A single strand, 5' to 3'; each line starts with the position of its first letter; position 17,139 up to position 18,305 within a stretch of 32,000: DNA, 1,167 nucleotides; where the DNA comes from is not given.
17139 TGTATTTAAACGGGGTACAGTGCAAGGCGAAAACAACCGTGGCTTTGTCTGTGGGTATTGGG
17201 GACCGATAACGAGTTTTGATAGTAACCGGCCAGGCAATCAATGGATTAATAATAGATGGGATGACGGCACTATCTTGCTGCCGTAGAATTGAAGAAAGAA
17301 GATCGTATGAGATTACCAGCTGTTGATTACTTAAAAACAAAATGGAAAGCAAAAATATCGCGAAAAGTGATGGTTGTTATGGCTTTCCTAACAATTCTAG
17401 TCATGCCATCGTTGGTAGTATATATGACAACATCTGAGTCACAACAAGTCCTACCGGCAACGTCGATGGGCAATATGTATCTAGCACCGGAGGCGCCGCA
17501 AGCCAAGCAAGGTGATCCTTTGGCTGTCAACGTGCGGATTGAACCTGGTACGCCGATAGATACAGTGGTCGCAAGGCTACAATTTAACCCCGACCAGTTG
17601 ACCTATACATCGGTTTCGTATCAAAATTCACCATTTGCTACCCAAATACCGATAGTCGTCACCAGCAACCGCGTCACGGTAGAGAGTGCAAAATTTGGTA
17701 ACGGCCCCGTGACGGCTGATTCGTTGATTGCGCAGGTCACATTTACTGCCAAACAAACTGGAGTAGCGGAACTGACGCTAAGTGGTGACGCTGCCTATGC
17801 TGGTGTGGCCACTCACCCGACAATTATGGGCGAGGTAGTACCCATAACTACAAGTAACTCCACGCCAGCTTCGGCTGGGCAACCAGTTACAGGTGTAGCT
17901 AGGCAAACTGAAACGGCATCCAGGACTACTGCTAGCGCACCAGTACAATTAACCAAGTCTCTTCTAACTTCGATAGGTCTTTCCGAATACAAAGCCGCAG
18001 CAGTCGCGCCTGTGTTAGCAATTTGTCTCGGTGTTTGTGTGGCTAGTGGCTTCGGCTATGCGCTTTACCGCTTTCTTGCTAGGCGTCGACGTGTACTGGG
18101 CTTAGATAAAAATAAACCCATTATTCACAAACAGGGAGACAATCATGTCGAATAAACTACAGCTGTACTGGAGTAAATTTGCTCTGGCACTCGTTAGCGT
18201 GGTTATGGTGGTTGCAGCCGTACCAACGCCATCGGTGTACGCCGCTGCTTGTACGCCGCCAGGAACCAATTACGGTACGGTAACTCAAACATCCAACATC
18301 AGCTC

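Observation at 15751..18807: Minimal cohesin-dockerin set: one soluble cohesin-like protein, one membrane-anchored cohesin-like protein and a CBM-dockerin protein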

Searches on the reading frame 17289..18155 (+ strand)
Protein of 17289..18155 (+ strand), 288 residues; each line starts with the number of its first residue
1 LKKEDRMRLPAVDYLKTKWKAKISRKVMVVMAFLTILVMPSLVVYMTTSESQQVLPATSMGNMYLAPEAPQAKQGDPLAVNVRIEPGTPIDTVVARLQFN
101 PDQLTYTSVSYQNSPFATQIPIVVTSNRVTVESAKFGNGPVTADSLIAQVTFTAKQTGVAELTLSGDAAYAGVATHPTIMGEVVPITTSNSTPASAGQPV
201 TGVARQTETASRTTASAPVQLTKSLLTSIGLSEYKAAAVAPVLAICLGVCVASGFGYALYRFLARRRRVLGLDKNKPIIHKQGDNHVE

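Call 3: search_protein_families(library=pfam, proteins=[window:17289-18155:+], max_evalue=1)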
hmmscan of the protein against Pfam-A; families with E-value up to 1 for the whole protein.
window:17289-18155:+ (288 aa): 3 families
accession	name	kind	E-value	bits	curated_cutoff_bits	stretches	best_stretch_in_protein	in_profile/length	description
PF00963.24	Cohesin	-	4e-05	24.3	24.1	1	70-170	8-120/139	Cohesin domain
PF12888.12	Lipid_bd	-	0.036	14.3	25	1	94-166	62-134/141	Lipid-binding putative hydrolase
PF05231.19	MASE1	-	0.26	10.8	29.8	0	202-266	111-175/299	MASE1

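Call 9: find_homologous_proteins(query=window:17289-18155:+)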
Query window:17289-18155:+ (288 aa): 3 proteins with E <= 0.001 among 7519 candidates.
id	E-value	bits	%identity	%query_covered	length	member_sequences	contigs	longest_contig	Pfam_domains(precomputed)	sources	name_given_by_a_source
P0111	5.6e-176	601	100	98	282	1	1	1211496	-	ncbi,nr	ncbi:hypothetical protein IPL85_02580 [Candidatus Saccharibacteria bacterium]|nr:MAG: hypothetical p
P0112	2.4e-53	200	47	83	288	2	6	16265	-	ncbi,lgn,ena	-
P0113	4.8e-50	189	45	85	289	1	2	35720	PF00963.25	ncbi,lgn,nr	ncbi:hypothetical protein JNM87_02295 [Candidatus Saccharibacteria bacterium]|nr:hypothetical protei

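Call 39: search_solved_structures(query=A3, max_evalue=1, show_alignments=1)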
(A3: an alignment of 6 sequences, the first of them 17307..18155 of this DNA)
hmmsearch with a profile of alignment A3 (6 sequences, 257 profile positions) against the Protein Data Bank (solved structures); distinct sequences matched with E-value up to 1: 1.
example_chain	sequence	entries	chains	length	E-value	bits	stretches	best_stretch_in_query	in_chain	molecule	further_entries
1nek_A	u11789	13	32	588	0.68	12.5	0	14-66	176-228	Succinate dehydrogenase flavoprotein subunit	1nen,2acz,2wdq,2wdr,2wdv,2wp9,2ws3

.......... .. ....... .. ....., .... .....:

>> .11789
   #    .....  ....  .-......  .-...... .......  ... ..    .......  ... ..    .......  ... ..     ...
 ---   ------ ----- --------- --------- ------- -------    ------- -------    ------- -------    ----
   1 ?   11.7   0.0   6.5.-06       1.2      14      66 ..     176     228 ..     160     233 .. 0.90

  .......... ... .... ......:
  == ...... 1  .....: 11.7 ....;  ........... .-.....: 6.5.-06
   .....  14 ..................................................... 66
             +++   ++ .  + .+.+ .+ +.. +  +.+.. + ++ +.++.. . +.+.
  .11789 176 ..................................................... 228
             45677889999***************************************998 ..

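Call 51: search_protein_families(library=phrogs, proteins=[window:17307-18155:+], max_evalue=0.001)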
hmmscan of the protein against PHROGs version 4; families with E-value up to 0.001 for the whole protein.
window:17307-18155:+ (282 aa): 0 families

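Call 61: search_protein_families(library=ncbifam, proteins=[window:17307-18155:+], max_evalue=0.1)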
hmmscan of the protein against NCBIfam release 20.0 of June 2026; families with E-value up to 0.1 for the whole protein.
window:17307-18155:+ (282 aa): 0 families

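Call 75: search_protein_families(library=pfam, alignment_id=A3, max_evalue=0.01)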
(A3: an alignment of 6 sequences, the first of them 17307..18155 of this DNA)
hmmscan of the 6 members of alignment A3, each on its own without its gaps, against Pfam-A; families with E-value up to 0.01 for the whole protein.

A. member 1, window:17307-18155:+ (282 aa): 1 family
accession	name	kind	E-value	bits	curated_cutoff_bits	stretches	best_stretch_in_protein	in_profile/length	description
PF00963.24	Cohesin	-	3.8e-05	24.3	24.1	1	64-164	8-120/139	Cohesin domain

B. families by the number of members that match (of 6 scanned): 3 families
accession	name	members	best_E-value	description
PF00963.24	Cohesin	5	8.7e-07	Cohesin domain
PF02009.21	RIFIN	1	0.0084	Rifin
PF14163.11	SieB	1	0.0088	Super-infection exclusion protein B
